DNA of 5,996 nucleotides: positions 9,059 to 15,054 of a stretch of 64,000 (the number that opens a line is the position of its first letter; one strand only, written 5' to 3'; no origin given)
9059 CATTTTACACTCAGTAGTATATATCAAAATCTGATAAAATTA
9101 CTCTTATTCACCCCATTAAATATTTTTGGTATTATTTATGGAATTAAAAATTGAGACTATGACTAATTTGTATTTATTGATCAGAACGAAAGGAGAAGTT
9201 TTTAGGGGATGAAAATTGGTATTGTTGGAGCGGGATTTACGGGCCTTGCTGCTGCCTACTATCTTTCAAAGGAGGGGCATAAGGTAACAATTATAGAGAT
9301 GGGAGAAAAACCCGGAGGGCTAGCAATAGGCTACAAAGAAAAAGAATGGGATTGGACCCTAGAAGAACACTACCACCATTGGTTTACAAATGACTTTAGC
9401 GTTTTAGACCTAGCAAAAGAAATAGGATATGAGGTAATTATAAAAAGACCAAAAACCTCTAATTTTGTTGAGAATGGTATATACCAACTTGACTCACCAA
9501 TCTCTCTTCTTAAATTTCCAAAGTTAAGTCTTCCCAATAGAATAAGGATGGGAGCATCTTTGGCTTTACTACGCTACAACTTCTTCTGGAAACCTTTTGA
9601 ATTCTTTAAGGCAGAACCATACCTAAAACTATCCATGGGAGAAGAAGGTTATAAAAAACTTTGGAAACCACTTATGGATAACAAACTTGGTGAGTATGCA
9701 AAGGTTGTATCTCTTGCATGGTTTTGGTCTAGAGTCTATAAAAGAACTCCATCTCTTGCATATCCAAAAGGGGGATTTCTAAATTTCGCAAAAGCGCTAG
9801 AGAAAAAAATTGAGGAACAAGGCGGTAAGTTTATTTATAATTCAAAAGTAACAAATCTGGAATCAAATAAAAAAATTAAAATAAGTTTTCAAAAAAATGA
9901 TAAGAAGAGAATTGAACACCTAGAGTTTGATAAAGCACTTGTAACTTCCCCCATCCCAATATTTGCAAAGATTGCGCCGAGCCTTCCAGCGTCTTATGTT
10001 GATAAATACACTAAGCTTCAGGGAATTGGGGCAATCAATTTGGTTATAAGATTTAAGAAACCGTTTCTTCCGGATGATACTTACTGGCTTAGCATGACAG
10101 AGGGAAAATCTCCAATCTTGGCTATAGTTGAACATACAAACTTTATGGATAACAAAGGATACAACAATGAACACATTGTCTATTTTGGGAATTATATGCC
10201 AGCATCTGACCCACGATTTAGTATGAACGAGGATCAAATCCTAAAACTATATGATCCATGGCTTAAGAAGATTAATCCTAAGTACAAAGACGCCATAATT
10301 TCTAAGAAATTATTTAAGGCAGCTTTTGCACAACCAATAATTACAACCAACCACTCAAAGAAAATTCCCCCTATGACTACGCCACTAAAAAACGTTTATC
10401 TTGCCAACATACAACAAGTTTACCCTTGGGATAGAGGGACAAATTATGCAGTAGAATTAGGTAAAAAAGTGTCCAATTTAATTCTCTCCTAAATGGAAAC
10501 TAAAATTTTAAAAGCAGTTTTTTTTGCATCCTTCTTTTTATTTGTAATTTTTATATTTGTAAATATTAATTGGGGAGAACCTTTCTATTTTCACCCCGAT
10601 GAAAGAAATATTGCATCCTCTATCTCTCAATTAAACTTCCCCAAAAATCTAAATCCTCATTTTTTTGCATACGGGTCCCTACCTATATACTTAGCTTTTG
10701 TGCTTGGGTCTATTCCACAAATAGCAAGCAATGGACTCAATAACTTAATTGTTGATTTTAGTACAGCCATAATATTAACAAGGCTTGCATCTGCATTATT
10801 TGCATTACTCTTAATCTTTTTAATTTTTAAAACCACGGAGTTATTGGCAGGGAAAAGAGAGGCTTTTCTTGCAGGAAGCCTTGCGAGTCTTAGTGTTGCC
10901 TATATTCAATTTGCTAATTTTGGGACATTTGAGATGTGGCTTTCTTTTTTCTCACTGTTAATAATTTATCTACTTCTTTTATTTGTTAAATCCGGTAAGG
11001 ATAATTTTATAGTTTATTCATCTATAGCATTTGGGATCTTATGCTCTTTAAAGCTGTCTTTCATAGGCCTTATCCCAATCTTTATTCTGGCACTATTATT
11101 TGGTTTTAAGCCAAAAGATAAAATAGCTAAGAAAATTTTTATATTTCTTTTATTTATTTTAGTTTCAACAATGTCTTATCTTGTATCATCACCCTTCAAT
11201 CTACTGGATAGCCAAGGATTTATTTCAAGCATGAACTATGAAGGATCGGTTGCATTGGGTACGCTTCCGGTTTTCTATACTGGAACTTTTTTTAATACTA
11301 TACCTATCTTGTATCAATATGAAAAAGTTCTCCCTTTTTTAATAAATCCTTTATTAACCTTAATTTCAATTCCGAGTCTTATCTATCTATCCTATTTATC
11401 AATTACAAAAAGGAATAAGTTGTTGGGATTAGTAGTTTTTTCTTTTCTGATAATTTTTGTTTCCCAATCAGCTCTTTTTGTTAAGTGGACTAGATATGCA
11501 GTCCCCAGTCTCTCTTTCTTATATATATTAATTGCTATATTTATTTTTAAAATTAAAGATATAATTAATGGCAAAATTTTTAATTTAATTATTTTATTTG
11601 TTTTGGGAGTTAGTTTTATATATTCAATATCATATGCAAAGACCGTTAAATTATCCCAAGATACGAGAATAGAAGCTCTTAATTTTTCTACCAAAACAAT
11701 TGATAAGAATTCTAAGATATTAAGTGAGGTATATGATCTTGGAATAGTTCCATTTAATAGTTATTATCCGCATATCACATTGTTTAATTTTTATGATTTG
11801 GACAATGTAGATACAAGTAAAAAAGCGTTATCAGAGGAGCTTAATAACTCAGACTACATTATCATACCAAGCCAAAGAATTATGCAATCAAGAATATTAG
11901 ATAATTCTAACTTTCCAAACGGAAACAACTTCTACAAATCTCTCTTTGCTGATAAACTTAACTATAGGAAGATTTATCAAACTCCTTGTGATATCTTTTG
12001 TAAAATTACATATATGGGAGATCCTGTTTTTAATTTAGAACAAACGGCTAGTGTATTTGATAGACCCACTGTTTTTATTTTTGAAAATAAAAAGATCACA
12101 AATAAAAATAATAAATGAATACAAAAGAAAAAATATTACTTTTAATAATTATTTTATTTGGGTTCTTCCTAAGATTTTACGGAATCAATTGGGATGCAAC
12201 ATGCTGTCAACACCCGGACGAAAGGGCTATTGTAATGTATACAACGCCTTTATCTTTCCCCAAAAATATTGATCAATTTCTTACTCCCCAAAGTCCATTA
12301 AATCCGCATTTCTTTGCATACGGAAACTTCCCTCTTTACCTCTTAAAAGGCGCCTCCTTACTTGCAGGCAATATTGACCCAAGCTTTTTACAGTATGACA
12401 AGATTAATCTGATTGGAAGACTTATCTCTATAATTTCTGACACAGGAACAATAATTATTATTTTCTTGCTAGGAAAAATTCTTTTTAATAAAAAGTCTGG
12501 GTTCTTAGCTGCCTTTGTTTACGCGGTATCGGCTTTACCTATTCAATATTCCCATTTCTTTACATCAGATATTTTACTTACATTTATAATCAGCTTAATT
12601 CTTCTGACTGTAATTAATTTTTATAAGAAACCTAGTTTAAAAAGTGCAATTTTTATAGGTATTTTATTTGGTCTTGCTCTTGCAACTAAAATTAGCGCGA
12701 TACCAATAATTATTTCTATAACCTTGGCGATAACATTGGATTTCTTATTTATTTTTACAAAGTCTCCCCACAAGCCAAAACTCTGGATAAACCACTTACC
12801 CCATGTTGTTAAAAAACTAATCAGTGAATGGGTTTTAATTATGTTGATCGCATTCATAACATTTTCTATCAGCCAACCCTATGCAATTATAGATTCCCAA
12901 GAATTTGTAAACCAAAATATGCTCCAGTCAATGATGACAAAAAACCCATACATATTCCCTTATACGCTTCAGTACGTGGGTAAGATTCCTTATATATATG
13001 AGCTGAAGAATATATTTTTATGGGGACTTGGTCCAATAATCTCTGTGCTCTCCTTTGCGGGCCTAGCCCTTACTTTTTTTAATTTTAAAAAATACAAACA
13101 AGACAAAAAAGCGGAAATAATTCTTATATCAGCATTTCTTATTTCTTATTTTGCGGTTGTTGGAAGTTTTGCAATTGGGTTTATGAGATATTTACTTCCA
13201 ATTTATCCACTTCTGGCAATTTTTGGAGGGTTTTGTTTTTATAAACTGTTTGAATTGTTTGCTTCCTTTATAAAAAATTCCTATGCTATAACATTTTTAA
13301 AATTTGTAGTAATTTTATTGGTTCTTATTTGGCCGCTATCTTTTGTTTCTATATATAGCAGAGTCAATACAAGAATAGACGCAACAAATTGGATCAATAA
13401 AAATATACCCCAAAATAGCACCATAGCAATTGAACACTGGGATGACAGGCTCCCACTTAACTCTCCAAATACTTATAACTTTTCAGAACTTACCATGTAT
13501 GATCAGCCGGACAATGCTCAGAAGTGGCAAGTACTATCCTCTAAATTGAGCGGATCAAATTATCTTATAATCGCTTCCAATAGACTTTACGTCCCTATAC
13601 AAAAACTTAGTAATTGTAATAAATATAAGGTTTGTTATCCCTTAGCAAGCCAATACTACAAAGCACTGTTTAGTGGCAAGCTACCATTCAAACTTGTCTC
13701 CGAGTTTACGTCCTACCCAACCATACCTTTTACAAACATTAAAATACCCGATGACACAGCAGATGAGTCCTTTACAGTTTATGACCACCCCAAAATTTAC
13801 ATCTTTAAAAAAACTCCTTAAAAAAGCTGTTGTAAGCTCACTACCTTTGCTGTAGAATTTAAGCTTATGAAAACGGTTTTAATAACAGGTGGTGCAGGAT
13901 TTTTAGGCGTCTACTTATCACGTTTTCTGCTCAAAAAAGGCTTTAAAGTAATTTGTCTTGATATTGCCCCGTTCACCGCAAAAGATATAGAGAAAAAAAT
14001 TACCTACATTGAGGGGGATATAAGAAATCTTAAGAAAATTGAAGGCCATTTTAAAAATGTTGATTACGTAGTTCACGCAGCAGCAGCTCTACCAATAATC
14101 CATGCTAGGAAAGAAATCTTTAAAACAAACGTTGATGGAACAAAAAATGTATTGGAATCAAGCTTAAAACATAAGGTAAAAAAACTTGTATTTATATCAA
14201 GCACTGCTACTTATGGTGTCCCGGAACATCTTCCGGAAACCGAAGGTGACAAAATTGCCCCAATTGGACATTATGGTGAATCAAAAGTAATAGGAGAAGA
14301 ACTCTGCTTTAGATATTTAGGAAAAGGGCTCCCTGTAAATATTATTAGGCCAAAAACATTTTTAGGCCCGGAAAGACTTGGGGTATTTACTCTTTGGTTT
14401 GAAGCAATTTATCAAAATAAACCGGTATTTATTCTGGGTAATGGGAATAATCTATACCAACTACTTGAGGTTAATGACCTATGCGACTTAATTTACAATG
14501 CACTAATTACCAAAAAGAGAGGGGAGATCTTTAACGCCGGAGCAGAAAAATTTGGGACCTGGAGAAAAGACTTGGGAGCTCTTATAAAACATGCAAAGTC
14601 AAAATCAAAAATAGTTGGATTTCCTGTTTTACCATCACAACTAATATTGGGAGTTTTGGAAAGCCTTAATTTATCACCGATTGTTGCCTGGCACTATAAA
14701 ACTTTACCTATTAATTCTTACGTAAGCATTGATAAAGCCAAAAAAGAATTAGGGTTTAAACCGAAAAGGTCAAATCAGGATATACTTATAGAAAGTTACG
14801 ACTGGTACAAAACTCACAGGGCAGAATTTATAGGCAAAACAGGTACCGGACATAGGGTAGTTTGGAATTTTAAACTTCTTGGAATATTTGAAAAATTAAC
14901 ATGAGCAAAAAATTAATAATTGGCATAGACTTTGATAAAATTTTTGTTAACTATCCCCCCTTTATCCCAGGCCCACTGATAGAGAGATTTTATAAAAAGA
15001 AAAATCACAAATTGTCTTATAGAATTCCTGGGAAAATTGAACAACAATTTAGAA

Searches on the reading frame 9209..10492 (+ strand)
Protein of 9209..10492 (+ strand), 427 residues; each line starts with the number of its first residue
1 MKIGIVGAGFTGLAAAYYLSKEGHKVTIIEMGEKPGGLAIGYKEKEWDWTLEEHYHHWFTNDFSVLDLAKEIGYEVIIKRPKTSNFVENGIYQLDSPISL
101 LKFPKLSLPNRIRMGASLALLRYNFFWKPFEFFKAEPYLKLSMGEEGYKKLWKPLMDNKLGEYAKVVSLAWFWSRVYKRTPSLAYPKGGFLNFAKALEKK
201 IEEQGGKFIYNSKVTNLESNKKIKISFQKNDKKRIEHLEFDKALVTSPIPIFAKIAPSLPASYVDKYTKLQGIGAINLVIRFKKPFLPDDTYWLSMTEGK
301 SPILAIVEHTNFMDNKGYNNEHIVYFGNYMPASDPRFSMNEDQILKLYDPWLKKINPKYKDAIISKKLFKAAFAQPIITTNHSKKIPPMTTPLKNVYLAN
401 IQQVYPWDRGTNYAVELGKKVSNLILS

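Call 110: search_protein_families(library=pfam, proteins=[window:9209-10492:+], max_evalue=0.00001)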
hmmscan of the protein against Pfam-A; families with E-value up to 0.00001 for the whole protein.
window:9209-10492:+ (427 aa): 5 families
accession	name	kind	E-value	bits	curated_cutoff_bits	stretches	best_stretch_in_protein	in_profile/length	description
PF01593.30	Amino_oxidase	-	2.5e-26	93.4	19.8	1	10-400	1-417/443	Flavin containing amine oxidoreductase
PF01266.30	DAO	-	4.4e-13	49.9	27.9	1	3-36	2-35/353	FAD dependent oxidoreductase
PF13450.12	NAD_binding_8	-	9.6e-13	48.7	21.9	1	5-65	1-61/68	NAD(P)-binding Rossmann-like domain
PF00070.33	Pyr_redox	-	5.2e-11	43.4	22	1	2-36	1-35/82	Pyridine nucleotide-disulphide oxidoreductase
PF07992.20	Pyr_redox_2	-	2.3e-07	31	26.1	0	3-34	3-176/291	Pyridine nucleotide-disulphide oxidoreductase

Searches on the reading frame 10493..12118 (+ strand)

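Call 110: search_protein_families(library=pfam, proteins=[window:10493-12118:+], max_evalue=0.00001)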
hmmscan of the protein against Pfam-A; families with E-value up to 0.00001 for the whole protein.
window:10493-12118:+ (541 aa): 1 family
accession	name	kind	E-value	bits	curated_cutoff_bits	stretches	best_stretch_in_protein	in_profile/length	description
PF13231.12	PMT_2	-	1.6e-06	28.8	26.1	1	96-224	24-154/160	Dolichyl-phosphate-mannose-protein mannosyltransferase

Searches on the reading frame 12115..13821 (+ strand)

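Call 110: search_protein_families(library=pfam, proteins=[window:12115-13821:+], max_evalue=0.00001)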
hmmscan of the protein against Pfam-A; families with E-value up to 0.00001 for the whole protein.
window:12115-13821:+ (568 aa): 1 family
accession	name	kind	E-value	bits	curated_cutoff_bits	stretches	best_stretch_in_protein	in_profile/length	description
PF13231.12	PMT_2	-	1.1e-12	48.9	26.1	1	102-224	25-144/160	Dolichyl-phosphate-mannose-protein mannosyltransferase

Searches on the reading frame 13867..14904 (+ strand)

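Call 110: search_protein_families(library=pfam, proteins=[window:13867-14904:+], max_evalue=0.00001)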
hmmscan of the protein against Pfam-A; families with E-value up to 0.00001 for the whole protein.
window:13867-14904:+ (345 aa): 8 families
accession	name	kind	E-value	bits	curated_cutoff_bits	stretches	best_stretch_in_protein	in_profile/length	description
PF01370.27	Epimerase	-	1.4e-40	139.7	20.9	1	4-225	1-240/240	NAD dependent epimerase/dehydratase family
PF16363.11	GDP_Man_Dehyd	-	7.9e-25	88.4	27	1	5-306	1-328/332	GDP-mannose 4,6 dehydratase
PF01073.25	3Beta_HSD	-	1.9e-19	70.2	22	1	5-199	1-215/280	3-beta hydroxysteroid dehydrogenase/isomerase family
PF07993.18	NAD_binding_4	-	1.7e-18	67.1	20.1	1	40-167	58-209/258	Male sterility protein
PF02719.21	Polysacc_synt_2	-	9.9e-15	54.9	20.2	1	4-222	1-226/293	Polysaccharide biosynthesis protein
PF04321.23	RmlD_sub_bind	-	5.6e-12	45.8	27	1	3-149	2-138/287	RmlD substrate binding domain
PF13460.12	NAD_binding_10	-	2.1e-10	41.2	27.2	1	8-165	1-146/184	NAD(P)H-binding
PF00106.31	adh_short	-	1.4e-06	28.4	26.6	1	2-115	1-139/195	short chain dehydrogenase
